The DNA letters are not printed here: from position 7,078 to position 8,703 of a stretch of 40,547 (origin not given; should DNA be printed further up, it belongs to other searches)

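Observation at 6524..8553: Prs-like + Nampt-like coupled gene pair with NARP1 (Adps-Namat) architecture: candidate NAD+-reconstitution counter-defence module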

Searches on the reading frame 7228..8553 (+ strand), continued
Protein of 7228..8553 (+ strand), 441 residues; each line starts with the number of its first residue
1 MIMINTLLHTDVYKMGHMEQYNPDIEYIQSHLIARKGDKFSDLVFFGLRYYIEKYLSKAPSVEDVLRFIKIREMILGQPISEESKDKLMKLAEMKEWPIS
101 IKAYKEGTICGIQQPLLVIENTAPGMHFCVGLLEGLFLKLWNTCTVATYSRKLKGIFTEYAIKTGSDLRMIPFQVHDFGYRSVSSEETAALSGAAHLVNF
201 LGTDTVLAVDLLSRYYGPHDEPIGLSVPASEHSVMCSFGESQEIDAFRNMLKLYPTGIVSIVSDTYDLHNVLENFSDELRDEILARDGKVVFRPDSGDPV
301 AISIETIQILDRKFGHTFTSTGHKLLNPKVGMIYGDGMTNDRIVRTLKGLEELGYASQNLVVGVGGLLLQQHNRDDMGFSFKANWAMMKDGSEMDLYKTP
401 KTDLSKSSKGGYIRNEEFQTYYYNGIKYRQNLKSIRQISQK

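Call 33: search_solved_structures(query=L003:3148-4467:+, max_evalue=1e-20, show_alignments=3)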
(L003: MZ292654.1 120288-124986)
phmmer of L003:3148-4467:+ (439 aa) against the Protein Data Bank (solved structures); distinct sequences matched with E-value up to 1e-20: 32.
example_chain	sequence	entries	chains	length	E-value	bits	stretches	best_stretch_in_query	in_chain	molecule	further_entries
9w5x_A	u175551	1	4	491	1.1e-125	422.9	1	2-434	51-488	Nicotinamide phosphoribosyltransferase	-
9w5w_A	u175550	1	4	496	1.2e-125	422.8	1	2-434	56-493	Nicotinamide phosphoribosyltransferase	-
9ke8_A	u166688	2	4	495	2.9e-102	345.7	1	2-435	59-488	Nicotinamide phosphoribosyltransferase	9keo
7yqo_A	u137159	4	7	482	3.1e-45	157.9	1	55-437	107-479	Pre-B cell enhancing factor related protein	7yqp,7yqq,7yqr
8igz_A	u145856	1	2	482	3e-42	148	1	55-437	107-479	Pre-B cell enhancing factor related protein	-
2h3b_A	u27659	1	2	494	7.5e-40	140.1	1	31-433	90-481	Nicotinamide phosphoribosyltransferase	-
2gvl_A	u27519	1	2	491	1e-39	139.6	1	31-433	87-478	Nicotinamide phosphoribosyltransferase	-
2h3d_A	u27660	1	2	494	1.1e-39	139.6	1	31-433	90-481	Nicotinamide phosphoribosyltransferase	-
7q8t_A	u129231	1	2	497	1.1e-39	139.6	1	31-433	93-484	Nicotinamide phosphoribosyltransferase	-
2g95_A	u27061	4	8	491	2.2e-39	138.5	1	31-433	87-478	Nicotinamide phosphoribosyltransferase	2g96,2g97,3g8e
4o17_A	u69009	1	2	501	6e-39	137.1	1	52-434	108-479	Nicotinamide phosphoribosyltransferase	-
5u2m_A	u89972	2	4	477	6.5e-39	137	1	52-434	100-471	Nicotinamide phosphoribosyltransferase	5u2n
6e68_A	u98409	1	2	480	6.6e-39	137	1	52-434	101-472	Nicotinamide phosphoribosyltransferase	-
3dgr_A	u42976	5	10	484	7e-39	136.9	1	52-434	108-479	Nicotinamide phosphoribosyltransferase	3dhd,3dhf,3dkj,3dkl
7ppe_A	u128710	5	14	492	7.3e-39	136.8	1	52-434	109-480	Nicotinamide phosphoribosyltransferase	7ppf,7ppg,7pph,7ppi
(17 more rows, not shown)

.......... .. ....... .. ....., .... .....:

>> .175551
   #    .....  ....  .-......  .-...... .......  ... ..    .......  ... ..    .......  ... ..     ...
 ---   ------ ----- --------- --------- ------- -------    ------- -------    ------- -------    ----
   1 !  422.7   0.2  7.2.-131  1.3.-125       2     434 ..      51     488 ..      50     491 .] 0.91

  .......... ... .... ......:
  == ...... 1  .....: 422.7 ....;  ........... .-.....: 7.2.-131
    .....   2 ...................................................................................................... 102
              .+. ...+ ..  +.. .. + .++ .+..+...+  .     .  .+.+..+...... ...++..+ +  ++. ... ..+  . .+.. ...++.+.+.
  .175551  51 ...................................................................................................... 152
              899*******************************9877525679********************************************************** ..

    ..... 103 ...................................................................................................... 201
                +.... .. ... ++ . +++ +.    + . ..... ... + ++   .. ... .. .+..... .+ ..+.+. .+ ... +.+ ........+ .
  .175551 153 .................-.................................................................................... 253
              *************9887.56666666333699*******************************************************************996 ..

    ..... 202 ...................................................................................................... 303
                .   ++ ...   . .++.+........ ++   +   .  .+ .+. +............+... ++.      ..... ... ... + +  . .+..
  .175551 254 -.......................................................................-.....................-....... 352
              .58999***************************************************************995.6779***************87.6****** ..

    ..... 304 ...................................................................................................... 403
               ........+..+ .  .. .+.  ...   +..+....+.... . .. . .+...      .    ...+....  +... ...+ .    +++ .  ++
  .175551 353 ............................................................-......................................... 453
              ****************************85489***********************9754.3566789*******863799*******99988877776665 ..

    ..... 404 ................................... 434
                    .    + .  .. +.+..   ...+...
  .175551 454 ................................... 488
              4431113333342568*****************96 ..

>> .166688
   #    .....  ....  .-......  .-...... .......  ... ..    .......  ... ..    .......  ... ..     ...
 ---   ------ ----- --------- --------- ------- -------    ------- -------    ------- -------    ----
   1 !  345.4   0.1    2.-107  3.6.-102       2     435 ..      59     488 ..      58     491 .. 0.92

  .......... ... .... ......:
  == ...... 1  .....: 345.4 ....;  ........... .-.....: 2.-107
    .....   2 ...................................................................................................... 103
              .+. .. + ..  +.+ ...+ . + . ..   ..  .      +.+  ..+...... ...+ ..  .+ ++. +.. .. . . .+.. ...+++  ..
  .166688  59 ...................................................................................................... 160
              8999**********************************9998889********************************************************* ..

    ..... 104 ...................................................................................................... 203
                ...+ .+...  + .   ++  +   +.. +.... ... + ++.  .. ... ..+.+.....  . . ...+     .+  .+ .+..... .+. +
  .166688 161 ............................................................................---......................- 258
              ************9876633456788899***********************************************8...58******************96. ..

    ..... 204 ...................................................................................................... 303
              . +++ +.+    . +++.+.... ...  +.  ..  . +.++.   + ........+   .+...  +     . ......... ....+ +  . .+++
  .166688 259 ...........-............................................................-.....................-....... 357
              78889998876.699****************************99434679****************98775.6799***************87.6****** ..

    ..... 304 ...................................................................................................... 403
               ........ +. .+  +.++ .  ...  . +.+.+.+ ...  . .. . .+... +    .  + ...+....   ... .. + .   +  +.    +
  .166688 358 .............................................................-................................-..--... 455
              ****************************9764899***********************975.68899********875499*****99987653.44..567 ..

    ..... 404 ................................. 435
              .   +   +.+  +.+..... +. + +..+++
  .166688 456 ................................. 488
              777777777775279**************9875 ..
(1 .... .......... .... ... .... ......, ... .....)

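Call 34: search_solved_structures(query=L003:2125-2967:+, max_evalue=0.001, show_alignments=3)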
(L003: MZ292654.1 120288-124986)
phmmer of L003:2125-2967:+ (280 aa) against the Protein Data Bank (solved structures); distinct sequences matched with E-value up to 0.001: 31.
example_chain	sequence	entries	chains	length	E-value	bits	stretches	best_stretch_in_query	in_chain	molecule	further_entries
6nfe_A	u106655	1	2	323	2.9e-15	59.7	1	51-246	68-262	Ribose-phosphate pyrophosphokinase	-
4s2u_A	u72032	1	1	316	6.4e-12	48.8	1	55-248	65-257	Ribose-phosphate pyrophosphokinase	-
7xmu_A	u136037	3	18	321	6.7e-12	48.7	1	55-248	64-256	Ribose-phosphate pyrophosphokinase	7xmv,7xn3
6asv_A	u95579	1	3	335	7.6e-12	48.5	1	55-248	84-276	Ribose-phosphate pyrophosphokinase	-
5mp7_A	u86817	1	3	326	5.4e-10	42.5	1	63-246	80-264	Ribose-phosphate pyrophosphokinase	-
4twb_A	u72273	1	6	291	1.3e-09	41.2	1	55-221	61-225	Ribose-phosphate pyrophosphokinase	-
4f8e_A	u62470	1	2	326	1.8e-09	40.7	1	55-247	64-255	Ribose-phosphate pyrophosphokinase 1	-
2h08_A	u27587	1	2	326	1.9e-09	40.7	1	61-247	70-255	Ribose-phosphate pyrophosphokinase I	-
1dkr_A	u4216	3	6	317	2.2e-09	40.4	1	52-246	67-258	PHOSPHORIBOSYL PYROPHOSPHATE SYNTHETASE | PROTEIN (PHOSPHORIBOSYL PYROPHOSPHATE SYNTHETASE) | RIBOSE-PHOSPHATE PYROPHOSPHOKINASE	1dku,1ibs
3dah_A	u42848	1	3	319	2.4e-09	40.4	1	56-249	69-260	Ribose-phosphate pyrophosphokinase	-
4lzn_B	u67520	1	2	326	2.5e-09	40.3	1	56-247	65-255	Ribose-phosphate pyrophosphokinase 1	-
8dbf_A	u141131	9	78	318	2.9e-09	40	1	61-247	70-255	Ribose-phosphate pyrophosphokinase 1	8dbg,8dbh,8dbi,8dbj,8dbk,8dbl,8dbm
8dbc_A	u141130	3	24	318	2.9e-09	40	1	61-247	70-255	Ribose-phosphate pyrophosphokinase 1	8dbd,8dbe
8dbn_A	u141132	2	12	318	2.9e-09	40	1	61-247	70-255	Ribose-phosphate pyrophosphokinase 1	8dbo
4lyg_A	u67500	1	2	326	3.1e-09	40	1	60-247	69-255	Ribose-phosphate pyrophosphokinase 1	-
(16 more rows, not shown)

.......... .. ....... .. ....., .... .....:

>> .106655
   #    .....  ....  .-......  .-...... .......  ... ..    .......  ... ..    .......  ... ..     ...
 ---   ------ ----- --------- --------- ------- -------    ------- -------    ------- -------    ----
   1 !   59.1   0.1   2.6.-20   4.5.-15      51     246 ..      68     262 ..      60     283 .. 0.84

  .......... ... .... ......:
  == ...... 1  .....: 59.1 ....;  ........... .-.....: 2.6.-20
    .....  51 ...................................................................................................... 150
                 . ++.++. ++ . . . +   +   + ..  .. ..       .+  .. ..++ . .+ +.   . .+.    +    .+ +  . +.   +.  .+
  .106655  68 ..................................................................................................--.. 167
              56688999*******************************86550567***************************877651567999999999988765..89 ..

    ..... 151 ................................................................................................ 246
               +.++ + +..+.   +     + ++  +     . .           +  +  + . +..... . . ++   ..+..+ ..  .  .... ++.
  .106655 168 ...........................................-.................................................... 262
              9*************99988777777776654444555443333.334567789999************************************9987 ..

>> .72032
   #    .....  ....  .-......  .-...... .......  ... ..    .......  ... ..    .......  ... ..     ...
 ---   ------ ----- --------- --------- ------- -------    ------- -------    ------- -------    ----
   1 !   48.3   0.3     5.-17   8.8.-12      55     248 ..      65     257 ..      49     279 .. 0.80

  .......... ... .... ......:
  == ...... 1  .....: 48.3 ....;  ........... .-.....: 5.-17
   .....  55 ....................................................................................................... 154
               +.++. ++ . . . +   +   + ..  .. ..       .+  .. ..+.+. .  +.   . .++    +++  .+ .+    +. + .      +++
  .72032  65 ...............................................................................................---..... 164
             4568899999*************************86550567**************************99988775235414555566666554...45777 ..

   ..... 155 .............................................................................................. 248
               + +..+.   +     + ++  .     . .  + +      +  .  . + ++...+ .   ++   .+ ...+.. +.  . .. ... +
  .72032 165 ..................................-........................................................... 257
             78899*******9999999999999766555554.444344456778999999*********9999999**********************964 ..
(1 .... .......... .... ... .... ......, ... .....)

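Call 37: get_annotated_region(hit=H8, flank=4000)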
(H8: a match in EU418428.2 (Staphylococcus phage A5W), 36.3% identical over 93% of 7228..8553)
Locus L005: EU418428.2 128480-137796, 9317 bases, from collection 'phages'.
description: Staphylococcus phage A5W, complete genome.
organism: Staphylococcus phage A5W (NCBI taxid 516541)
taxonomy: Viruses; Duplodnaviria; Heunggongvirae; Uroviricota; Caudoviricetes; Herelleviridae; Twortvirinae; Kayvirus; Kayvirus G1
host: Staphylococcus aureus NCTC9789 (=PS80); source: -; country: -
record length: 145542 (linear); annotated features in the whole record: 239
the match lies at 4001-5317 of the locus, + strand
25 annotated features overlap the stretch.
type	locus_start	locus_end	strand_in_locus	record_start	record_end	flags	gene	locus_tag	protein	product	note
CDS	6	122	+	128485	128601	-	ORF162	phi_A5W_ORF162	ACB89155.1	gpORF162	similar to Staphylococcus phage G1 gpORF362 (INSD Accession Number AY954969)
CDS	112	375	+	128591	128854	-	ORF163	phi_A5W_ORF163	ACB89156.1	gpORF163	similar to Staphylococcus phage G1 gpORF170 (INSD Accession Number AY954969)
CDS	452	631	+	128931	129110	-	mbpZ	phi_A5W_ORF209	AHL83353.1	MbpZ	hypothetical membrane protein; sequence identity to: YP_241002.1 ORF236 [Staphylococcus phage G1]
CDS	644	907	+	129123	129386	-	ORF164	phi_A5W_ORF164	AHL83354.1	gpORF164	similar to Staphylococcus phage G1 gpORF171 (INSD Accession Number AY954969)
CDS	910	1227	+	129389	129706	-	ORF165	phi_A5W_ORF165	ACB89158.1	gpORF165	similar to Staphylococcus phage G1 gpORF137 (INSD Accession Number AY954969)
CDS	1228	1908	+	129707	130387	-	ORF166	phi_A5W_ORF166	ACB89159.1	gpORF166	virion component; similar to Staphylococcus phage G1 gpORF055 (INSD Accession Number AY954969) and to Staphylococcus ...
CDS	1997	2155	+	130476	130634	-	mbpN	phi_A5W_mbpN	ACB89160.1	MbpN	hypothetical membrane protein; similar to Staphylococcus phage G1 gpORF263 (INSD Accession Number AY954969)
CDS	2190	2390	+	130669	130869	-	ORF168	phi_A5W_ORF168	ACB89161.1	gpORF168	similar to Staphylococcus phage G1 gpORF211 (INSD Accession Number AY954969)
CDS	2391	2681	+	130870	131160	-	mbpO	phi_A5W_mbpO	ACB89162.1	MbpO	hypothetical membrane protein; similar to Staphylococcus phage G1 gpORF155 (INSD Accession Number AY954969)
CDS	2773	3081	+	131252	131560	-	ORF170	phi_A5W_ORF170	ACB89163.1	gpORF170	similar to Staphylococcus phage G1 gpORF144 (INSD Accession Number AY954969) and to Staphylococcus phage K gpORF109 ...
CDS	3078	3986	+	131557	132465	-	rpp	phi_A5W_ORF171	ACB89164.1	Rpp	ribose-phosphate pyrophosphokinase, by homology; similar to Staphylococcus phage G1 gpORF031 (INSD Accession Number ...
CDS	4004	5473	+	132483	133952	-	nadV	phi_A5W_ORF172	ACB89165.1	NadV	virion component, nicotinamide phosphoribosyl transferase; putative nicotinamide phosphoribosyl transferase; similar to ...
CDS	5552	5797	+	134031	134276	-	ORF173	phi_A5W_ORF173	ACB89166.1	gpORF173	similar to Staphylococcus phage G1 gpORF178 (INSD Accession Number AY954969)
CDS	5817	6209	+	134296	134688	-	ORF174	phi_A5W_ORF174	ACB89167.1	gpORF174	similar to Staphylococcus phage G1 gpORF113 (INSD Accession Number AY954969) and to Staphylococcus phage K gpORF112 ...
CDS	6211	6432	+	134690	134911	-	ORF175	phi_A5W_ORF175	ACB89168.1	gpORF175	similar to Staphylococcus phage G1 gpORF194 (INSD Accession Number AY954969)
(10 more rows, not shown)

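Call 42: search_solved_structures(query=L005:4004-5473:+, max_evalue=1e-30, show_alignments=3)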
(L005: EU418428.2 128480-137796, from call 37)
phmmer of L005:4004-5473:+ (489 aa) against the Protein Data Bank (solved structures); distinct sequences matched with E-value up to 1e-30: 32.
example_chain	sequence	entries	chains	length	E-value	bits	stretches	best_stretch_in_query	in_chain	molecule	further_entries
9w5x_A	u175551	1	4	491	2.2e-199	666.3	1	4-486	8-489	Nicotinamide phosphoribosyltransferase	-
9w5w_A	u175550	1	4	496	2.3e-199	666.2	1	4-486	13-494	Nicotinamide phosphoribosyltransferase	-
9ke8_A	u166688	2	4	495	1.2e-158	532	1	4-484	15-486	Nicotinamide phosphoribosyltransferase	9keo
6tac_A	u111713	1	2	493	7.5e-67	229.2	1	3-484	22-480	Nicotinamide phosphoribosyltransferase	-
2h3b_A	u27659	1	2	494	1.2e-65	225.3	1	5-484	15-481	Nicotinamide phosphoribosyltransferase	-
2gvl_A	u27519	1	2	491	1.8e-65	224.7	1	3-484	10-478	Nicotinamide phosphoribosyltransferase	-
2h3d_A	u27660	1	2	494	1.8e-65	224.7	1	3-484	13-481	Nicotinamide phosphoribosyltransferase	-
7q8t_A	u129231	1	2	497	1.9e-65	224.6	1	3-484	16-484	Nicotinamide phosphoribosyltransferase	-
6e68_A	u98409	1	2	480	4.6e-65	223.3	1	3-484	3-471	Nicotinamide phosphoribosyltransferase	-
5u2m_A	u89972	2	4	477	4.7e-65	223.3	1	4-484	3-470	Nicotinamide phosphoribosyltransferase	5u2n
3dgr_A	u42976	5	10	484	4.8e-65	223.3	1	3-484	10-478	Nicotinamide phosphoribosyltransferase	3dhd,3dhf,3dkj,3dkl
2gvg_A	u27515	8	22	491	5e-65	223.2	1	3-484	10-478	Nicotinamide phosphoribosyltransferase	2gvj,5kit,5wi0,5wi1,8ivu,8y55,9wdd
7ppe_A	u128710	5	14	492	5e-65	223.2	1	3-484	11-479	Nicotinamide phosphoribosyltransferase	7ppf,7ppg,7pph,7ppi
5lx3_A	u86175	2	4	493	5.1e-65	223.2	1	3-484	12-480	Nicotinamide phosphoribosyltransferase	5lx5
6azj_A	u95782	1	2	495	5.2e-65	223.2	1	3-484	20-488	Nicotinamide phosphoribosyltransferase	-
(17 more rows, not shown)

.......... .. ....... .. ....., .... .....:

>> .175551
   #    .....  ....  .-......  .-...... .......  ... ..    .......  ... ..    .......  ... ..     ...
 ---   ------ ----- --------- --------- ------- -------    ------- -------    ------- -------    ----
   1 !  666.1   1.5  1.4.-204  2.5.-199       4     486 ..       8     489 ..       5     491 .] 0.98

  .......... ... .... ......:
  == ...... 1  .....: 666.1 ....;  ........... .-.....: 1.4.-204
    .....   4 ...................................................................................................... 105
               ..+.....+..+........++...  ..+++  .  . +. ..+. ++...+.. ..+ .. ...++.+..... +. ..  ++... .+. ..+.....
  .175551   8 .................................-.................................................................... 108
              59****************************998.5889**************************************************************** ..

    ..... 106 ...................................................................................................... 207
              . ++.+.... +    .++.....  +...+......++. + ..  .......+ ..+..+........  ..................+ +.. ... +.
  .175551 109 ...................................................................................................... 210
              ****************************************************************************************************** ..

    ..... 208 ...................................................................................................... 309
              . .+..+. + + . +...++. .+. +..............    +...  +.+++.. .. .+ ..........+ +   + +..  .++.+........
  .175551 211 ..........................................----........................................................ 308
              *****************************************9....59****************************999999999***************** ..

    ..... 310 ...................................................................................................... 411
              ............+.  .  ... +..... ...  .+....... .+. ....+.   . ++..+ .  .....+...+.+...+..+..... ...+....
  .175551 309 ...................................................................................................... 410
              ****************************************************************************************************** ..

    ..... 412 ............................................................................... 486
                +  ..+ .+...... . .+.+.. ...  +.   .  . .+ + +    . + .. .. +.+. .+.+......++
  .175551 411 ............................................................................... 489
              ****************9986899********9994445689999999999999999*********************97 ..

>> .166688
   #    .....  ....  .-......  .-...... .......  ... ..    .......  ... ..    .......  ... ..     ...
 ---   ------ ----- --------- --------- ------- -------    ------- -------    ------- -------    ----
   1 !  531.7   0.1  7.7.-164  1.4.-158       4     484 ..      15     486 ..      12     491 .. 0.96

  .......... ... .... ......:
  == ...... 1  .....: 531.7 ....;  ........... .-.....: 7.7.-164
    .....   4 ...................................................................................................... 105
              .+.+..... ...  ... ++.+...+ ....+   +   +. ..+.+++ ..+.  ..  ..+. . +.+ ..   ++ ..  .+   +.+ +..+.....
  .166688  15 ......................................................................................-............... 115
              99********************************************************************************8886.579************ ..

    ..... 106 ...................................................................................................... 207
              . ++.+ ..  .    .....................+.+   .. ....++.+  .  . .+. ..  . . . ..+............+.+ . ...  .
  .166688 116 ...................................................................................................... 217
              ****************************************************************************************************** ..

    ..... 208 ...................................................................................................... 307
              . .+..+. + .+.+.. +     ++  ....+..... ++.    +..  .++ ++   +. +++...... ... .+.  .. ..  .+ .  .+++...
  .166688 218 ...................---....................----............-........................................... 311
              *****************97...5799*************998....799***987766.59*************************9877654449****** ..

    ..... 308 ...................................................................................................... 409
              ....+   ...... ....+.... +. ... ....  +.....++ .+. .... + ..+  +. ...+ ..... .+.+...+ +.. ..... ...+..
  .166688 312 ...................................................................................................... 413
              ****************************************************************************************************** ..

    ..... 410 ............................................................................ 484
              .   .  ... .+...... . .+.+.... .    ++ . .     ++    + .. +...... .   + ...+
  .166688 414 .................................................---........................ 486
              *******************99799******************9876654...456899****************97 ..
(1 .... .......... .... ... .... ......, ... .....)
